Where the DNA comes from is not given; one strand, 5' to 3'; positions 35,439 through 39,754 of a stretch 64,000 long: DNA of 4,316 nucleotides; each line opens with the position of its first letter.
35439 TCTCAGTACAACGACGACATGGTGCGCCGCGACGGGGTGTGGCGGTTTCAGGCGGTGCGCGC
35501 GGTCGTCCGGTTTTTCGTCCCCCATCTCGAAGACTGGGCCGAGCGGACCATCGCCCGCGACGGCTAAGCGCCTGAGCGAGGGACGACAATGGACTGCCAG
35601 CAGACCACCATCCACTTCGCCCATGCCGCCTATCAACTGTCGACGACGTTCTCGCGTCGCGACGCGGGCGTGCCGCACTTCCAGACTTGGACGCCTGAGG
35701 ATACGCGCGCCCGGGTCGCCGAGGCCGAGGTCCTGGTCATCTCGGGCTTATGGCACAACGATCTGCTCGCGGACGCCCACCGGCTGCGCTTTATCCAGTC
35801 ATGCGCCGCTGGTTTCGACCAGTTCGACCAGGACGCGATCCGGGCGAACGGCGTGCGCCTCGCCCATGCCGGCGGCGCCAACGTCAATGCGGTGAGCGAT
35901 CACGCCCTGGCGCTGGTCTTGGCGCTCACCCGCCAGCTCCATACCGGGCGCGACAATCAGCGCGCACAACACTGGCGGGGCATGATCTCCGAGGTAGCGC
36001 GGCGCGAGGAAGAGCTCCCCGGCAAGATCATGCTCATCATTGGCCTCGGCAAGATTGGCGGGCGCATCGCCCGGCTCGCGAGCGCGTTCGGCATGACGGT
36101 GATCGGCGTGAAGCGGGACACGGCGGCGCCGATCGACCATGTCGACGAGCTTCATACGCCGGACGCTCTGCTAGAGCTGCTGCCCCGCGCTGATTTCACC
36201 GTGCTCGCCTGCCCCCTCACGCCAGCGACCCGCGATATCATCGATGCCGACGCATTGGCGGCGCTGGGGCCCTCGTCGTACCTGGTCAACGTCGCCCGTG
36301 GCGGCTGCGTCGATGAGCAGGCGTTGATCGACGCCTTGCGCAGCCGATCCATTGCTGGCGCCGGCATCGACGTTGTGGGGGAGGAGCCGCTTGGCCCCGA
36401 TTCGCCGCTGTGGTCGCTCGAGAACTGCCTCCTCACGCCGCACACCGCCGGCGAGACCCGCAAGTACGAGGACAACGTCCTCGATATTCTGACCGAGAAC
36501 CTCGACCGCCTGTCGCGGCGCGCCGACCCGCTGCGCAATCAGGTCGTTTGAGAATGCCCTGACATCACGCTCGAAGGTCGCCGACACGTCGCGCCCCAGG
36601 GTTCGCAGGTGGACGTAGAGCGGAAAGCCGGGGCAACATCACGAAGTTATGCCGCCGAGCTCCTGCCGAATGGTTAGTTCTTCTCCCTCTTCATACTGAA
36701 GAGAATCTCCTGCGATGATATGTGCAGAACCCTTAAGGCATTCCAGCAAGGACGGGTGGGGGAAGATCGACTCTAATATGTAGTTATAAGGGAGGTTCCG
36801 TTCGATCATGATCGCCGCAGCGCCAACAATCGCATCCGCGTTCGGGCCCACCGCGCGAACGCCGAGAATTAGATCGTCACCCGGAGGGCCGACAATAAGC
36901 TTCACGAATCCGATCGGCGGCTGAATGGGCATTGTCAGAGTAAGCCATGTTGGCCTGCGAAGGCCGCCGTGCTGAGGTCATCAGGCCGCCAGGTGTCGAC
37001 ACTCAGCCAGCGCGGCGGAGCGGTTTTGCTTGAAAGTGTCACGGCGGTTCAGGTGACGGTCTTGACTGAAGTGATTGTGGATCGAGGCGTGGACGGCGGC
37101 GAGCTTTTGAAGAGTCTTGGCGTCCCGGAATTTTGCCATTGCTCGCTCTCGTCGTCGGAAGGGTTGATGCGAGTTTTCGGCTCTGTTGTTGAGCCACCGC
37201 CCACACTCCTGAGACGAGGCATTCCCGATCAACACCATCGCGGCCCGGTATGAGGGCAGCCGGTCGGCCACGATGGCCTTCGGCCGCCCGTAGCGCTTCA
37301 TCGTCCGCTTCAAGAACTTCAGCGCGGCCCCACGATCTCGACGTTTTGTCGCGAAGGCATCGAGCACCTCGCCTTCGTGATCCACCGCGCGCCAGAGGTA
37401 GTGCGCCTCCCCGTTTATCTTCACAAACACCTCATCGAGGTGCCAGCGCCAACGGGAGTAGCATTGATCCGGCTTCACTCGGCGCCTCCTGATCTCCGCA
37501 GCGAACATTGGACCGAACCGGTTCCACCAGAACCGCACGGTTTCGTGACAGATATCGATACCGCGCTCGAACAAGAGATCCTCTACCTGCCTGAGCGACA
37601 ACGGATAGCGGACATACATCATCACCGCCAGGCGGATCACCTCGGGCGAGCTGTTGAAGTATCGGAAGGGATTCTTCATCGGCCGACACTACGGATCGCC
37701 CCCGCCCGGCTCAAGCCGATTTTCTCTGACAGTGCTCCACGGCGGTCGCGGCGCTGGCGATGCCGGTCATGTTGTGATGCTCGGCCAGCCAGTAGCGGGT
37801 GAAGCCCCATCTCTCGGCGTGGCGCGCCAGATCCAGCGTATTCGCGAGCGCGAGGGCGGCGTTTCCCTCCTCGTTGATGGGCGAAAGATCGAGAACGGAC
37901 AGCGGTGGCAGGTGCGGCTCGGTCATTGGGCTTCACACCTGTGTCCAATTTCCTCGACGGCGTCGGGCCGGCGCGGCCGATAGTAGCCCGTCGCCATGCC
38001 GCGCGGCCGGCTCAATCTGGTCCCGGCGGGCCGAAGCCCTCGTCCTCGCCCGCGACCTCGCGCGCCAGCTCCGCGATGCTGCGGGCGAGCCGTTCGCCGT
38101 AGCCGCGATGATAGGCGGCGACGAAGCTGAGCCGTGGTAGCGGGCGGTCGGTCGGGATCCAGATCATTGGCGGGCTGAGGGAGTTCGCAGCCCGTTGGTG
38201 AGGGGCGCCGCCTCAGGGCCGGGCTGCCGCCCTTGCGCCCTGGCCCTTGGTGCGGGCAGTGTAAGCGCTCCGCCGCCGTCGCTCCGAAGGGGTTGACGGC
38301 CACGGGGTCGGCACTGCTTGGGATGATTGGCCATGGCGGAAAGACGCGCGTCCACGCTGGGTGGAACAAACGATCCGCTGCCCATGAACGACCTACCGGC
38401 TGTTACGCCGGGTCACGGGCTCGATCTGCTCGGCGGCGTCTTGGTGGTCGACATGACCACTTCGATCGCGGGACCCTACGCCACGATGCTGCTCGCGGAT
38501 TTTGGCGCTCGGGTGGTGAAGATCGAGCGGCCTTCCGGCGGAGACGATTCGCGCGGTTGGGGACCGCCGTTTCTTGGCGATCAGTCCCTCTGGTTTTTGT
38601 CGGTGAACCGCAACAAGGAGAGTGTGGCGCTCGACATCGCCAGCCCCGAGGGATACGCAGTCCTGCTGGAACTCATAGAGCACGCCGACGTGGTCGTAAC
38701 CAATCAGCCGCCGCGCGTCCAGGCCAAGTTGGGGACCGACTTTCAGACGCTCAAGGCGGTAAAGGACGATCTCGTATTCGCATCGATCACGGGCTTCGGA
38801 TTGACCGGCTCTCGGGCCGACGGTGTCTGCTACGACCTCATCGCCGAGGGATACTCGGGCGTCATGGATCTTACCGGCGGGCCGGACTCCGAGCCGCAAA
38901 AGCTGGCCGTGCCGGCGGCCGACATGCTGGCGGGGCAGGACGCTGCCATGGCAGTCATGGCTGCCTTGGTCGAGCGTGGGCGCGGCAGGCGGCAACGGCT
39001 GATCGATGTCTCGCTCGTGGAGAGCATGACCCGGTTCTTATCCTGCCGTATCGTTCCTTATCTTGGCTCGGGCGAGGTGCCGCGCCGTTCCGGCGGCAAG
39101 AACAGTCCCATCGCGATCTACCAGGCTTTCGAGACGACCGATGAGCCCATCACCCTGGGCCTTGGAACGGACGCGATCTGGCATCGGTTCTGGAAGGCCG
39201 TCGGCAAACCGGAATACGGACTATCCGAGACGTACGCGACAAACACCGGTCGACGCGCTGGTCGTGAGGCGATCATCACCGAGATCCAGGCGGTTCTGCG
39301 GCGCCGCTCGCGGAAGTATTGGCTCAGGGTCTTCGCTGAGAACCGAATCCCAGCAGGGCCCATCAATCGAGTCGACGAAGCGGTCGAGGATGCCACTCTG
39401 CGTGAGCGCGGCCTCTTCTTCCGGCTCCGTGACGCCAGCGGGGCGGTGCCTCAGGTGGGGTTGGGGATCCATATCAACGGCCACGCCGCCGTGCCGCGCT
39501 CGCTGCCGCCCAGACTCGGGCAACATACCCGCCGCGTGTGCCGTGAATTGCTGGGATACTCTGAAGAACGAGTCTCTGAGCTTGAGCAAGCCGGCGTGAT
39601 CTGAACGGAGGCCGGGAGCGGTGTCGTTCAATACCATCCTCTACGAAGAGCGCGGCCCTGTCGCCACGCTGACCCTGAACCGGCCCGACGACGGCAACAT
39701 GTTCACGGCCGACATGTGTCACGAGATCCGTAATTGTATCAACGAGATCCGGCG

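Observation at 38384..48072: Intact ten-gene CoA-dependent operon resembling alicyclic-acid ring cleavage but with non-canonical parts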

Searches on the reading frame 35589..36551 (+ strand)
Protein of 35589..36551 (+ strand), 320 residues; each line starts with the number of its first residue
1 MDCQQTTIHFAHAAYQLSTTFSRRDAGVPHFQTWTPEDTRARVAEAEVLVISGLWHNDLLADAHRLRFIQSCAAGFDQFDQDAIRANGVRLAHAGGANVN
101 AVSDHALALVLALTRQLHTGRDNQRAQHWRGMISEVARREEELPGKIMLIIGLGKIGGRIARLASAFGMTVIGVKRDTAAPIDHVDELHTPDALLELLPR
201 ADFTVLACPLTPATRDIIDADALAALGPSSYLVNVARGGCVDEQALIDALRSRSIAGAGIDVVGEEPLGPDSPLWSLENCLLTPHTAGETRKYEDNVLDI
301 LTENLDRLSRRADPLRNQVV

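Call 25: search_protein_families(library=pfam, proteins=[window:35589-36551:+], max_evalue=0.001)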
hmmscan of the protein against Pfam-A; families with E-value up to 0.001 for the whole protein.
window:35589-36551:+ (320 aa): 2 families
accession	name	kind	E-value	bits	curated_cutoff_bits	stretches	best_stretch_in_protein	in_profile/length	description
PF02826.25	2-Hacid_dh_C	-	9.3e-55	185.2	25.1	1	107-287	1-178/178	D-isomer specific 2-hydroxyacid dehydrogenase, NAD binding domain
PF00389.36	2-Hacid_dh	-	2.6e-14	53.5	24.6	1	33-316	27-130/134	D-isomer specific 2-hydroxyacid dehydrogenase, catalytic domain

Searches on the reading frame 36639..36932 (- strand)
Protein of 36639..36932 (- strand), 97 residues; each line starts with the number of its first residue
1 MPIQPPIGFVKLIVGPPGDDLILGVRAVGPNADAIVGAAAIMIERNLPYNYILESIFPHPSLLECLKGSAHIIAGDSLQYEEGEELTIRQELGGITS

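Call 25: search_protein_families(library=pfam, proteins=[window:36639-36932:-], max_evalue=0.001)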
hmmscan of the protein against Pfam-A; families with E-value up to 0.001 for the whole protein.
window:36639-36932:- (97 aa): 1 family
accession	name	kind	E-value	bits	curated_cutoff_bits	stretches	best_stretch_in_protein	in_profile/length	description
PF02852.28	Pyr_redox_dim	-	1.4e-09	38.6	25.3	1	8-67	49-107/110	Pyridine nucleotide-disulphide oxidoreductase, dimerisation domain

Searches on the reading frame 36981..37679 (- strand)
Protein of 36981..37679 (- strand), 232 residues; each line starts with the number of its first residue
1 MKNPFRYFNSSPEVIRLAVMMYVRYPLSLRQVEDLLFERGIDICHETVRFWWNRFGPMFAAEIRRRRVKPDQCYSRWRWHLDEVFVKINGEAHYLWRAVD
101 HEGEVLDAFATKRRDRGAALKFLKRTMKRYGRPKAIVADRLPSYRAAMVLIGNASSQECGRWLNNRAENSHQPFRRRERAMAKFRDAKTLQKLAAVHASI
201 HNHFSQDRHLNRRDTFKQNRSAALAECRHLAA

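Call 25: search_protein_families(library=pfam, proteins=[window:36981-37679:-], max_evalue=0.001)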
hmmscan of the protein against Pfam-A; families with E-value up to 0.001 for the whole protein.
window:36981-37679:- (232 aa): 1 family
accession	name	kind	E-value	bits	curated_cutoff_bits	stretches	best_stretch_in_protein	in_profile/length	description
PF13610.12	DDE_Tnp_IS240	-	5.9e-42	143.5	27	1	77-206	2-138/139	DDE domain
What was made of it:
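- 36929..37735 (-): Complete IS6-family element. Transposase ORF 36981-37679, 232 aa. DDE_Tnp_IS240, 143.5 bits (call 25).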

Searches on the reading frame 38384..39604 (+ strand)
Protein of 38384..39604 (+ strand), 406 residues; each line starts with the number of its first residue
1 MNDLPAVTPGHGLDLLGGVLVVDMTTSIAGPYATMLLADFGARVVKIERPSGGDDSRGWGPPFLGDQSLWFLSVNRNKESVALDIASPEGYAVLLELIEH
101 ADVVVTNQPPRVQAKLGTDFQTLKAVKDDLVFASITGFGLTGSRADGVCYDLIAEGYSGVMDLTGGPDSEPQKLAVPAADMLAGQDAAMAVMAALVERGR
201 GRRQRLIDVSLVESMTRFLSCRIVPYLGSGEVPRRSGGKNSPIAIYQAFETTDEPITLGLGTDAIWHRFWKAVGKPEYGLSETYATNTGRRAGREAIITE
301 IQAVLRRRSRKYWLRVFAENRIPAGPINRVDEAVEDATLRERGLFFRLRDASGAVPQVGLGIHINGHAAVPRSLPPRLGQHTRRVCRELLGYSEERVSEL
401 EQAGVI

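Call 4: search_protein_families(library=pfam, proteins=[window:38384-39604:+], max_evalue=0.001)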
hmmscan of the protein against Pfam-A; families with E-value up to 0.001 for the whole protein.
window:38384-39604:+ (406 aa): 1 family
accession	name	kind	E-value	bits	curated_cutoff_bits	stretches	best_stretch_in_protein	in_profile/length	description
PF02515.22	CoA_transf_3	-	2.9e-108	362.7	23.3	1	16-382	1-366/366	CoA-transferase family III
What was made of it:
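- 38333..39604 (+): g1, a family III CoA transferase. Inferred role: succinyl-CoA-dependent activation of the acid. Alternative start at 38384. PF02515, 362.7 bits (call 4).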

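Call 5: search_protein_families(library=ncbifam, proteins=[window:38384-39604:+], max_evalue=0.001)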
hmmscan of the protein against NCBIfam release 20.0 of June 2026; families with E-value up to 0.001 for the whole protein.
window:38384-39604:+ (406 aa): 7 families
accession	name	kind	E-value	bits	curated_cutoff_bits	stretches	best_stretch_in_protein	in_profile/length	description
NF052585.1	SucGlutTfsCaiB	equivalog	4e-80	269.3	750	1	16-389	8-388/394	succinate--glutarate CoA-transferase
NF008511.0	PRK11430.1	equivalog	1.8e-62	211.7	522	1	17-386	11-376/381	CoA:oxalate CoA-transferase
NF041294.1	Scnl_mescCoAtase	equivalog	2.4e-56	191.5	700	1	16-383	4-377/381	succinyl-CoA:mesaconate CoA-transferase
NF003809.0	PRK05398.1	subfamily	9e-53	179.3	442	2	16-215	5-204/416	formyl-CoA transferase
TIGR03253.1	oxalate_frc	equivalog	3.4e-50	171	504.2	2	16-213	4-201/416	formyl-CoA transferase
NF002914.1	PRK03525.1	equivalog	9.9e-32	110.3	413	1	15-406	9-397/400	L-carnitine CoA-transferase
TIGR04253.1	mesacon_CoA_iso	equivalog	1.9e-25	89.7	725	1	15-406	2-400/403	2-methylfumaryl-CoA isomerase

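Call 58: search_solved_structures(query=window:38384-39604:+, max_evalue=1e-20)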
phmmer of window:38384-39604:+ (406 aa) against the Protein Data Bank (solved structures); distinct sequences matched with E-value up to 1e-20: 25.
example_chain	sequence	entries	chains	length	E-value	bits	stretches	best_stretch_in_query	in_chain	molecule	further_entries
9br7_A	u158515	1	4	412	3.2e-69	237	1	14-406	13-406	Succinate--hydroxymethylglutarate CoA-transferase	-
9br6_A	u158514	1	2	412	4.1e-69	236.6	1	14-406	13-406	Succinate--hydroxymethylglutarate CoA-transferase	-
10uh_A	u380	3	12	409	9.9e-68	232.1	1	11-406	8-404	Formyl-coenzyme a transferase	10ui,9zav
4ed9_A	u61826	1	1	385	4.8e-64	219.9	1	16-383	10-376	CAIB/BAIF family protein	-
4hl6_A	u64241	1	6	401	5.1e-58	200.1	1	17-388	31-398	Uncharacterized protein YfdE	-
1pt5_A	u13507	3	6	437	2.1e-33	119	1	16-402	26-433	Hypothetical protein yfdW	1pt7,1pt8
1pqy_A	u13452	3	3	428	2.2e-33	119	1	16-402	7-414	Hypothetical protein yfdW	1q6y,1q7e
2vjo_A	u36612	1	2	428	8.7e-31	110.4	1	16-216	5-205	FORMYL-COENZYME A TRANSFERASE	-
1p5h_A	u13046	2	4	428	1.3e-30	109.8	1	16-216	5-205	Formyl-coenzyme A transferase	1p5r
2vjk_A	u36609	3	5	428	1.6e-30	109.5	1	16-216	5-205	FORMYL-COENZYME A TRANSFERASE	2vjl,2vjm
1t4c_A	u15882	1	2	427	1.7e-30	109.5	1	16-216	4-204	Formyl-CoA:oxalate CoA-transferase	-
2vjn_A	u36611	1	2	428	1.8e-30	109.4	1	16-216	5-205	FORMYL-COENZYME A TRANSFERASE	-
1vgr_A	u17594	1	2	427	5.9e-30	107.7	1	16-216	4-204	Formyl-coenzyme A transferase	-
1t3z_A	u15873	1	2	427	1.1e-29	106.8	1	16-216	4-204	Formyl-coenzyme A transferase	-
2vjm_B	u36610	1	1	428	1.5e-29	106.4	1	16-215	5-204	FORMYL-COENZYME A TRANSFERASE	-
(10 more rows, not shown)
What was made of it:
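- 38333..39604 (+): Nearest solved structure is succinate-hydroxymethylglutarate CoA transferase 9br7, 237 bits (call 58).
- g1 is nearest to succinate-glutarate and succinate-hydroxymethylglutarate transferases (calls 5, 58).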
